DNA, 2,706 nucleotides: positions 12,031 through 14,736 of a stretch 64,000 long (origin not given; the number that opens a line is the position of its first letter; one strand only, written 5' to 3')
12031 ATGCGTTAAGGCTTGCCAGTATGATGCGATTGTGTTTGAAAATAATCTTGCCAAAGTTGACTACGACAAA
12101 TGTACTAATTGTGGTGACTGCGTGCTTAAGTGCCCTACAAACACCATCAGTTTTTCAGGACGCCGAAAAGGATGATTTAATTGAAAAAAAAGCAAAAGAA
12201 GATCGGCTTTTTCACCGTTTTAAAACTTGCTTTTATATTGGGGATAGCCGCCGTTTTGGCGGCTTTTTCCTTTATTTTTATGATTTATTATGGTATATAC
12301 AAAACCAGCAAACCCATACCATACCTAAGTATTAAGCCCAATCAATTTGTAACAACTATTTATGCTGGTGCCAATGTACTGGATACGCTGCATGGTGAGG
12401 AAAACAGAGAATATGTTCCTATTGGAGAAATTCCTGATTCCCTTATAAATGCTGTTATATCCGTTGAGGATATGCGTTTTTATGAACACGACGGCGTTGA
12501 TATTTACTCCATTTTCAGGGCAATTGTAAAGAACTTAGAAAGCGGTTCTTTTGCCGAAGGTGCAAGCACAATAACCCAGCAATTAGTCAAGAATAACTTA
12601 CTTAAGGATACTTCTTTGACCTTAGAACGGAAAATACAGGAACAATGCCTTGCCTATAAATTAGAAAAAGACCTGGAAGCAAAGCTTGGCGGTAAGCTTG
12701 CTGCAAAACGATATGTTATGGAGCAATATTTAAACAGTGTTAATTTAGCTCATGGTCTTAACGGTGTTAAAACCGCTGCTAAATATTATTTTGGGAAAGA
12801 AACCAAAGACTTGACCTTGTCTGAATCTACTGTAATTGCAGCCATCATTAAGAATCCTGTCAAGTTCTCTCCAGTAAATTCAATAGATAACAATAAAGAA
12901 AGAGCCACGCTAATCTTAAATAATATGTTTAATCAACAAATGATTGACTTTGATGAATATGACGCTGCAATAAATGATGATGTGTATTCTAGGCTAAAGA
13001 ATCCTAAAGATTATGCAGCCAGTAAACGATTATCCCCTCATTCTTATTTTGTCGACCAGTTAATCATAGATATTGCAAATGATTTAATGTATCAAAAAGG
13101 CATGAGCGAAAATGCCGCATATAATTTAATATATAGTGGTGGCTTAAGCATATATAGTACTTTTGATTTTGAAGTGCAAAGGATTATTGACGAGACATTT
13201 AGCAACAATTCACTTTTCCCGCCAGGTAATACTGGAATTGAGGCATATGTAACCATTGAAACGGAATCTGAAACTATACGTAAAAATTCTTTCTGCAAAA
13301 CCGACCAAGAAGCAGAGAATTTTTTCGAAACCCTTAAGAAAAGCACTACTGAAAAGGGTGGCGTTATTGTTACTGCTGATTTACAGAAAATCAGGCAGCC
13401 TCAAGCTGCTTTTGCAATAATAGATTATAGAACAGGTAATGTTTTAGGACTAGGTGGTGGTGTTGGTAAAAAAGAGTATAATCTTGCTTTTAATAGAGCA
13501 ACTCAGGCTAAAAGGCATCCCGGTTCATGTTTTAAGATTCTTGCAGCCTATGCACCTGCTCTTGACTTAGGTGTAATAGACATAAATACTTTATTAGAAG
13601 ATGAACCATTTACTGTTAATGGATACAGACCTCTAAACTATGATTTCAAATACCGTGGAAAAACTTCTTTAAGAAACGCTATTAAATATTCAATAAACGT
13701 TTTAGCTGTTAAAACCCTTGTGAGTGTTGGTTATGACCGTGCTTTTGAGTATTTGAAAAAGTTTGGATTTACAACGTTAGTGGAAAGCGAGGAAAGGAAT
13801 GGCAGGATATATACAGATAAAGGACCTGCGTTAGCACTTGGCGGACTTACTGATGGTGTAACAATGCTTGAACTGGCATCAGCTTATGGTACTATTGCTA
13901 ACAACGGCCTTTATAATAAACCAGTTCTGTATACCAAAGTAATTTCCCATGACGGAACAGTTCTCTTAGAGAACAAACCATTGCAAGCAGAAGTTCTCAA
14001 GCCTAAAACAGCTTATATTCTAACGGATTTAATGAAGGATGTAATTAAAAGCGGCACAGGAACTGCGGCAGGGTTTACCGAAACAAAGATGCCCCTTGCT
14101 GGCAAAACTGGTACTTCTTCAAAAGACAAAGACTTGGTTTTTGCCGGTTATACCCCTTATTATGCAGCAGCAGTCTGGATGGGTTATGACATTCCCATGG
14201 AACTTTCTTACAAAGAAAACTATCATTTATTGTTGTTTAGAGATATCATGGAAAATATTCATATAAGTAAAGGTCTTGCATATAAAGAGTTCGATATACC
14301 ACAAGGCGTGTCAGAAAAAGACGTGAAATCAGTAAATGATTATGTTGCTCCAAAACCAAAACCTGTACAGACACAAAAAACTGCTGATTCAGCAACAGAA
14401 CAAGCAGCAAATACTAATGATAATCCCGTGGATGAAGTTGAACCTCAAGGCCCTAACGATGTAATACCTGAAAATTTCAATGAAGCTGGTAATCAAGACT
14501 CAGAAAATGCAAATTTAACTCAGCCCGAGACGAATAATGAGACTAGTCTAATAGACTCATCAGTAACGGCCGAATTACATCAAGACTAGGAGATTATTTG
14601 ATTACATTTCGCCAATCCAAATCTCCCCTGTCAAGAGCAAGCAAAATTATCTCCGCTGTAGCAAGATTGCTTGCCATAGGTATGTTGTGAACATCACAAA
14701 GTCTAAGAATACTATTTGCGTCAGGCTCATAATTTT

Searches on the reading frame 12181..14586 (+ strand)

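Call 24: search_protein_families(library=ncbifam, proteins=[window:12181-14586:+])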
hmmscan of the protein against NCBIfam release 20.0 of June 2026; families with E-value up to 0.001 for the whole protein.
window:12181-14586:+ (802 aa): 17 families
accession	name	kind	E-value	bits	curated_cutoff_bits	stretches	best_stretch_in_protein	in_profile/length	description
TIGR02074.1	PBP_1a_fam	subfamily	1.4e-149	499.3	508.75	1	75-694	1-533/535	PBP1A family penicillin-binding protein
NF051885.1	tranpepglycosPbpC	equivalog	1.5e-96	324.4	900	2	396-714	313-612/632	multimodular transpeptidase-transglycosylase PbpC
NF038272.1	strep_PBP1A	exception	1.2e-82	278.2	1075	2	15-343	9-315/658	penicillin-binding protein PBP1A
TIGR02073.1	PBP_1c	equivalog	6.6e-79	266.3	494.2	2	408-668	274-516/728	penicillin-binding protein 1C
TIGR02071.1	PBP_1b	equivalog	7.6e-79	265.7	717.75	2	73-337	144-385/729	penicillin-binding protein 1B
NF038276.1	strep_PBP2A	exception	1.5e-74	251.6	1100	2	12-350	38-346/716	penicillin-binding protein PBP2A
NF008643.0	PRK11636.1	equivalog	5.3e-68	230.1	1263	3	14-343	4-306/850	peptidoglycan glycosyltransferase/peptidoglycan DD-transpeptidase MrcA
NF007061.0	PRK09506.1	equivalog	2e-64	217.8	1120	2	394-723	455-772/825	bifunctional glycosyl transferase/transpeptidase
NF011423.0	PRK14850.1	equivalog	2e-58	198.4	1275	2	74-337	155-395/764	penicillin-binding protein 1b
NF038274.1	strep_PBP1B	exception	2.9e-51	174.7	1225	2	406-681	376-647/745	penicillin-binding protein PBP1B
NF008414.0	PRK11240.1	equivalog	6.5e-36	123.7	1121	2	76-268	64-245/774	peptidoglycan glycosyltransferase PbpC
TIGR02070.1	mono_pep_trsgly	equivalog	1.6e-34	119.3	182.65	1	73-252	52-221/224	monofunctional biosynthetic peptidoglycan transglycosylase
NF010008.0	PRK13481.1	equivalog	1.7e-25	89.8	270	1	64-265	68-265/269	glycosyltransferase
TIGR03423.1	pbp2_mrdA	equivalog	1e-22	80.4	455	1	437-647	297-527/593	penicillin-binding protein 2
TIGR02214.1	spoVD_pbp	equivalog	1e-13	50.6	688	1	437-650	277-498/636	stage V sporulation protein D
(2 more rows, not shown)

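Call 25: search_protein_families(library=pfam, proteins=[window:12181-14586:+])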
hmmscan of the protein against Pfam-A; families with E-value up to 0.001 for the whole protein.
window:12181-14586:+ (802 aa): 2 families
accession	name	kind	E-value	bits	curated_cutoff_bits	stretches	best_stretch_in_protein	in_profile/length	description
PF00912.28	Transgly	-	9.4e-55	185.2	27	1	66-249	4-177/178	Transglycosylase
PF00905.27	Transpeptidase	-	5.8e-39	134.5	22.1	1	410-690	2-298/299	Penicillin binding protein transpeptidase domain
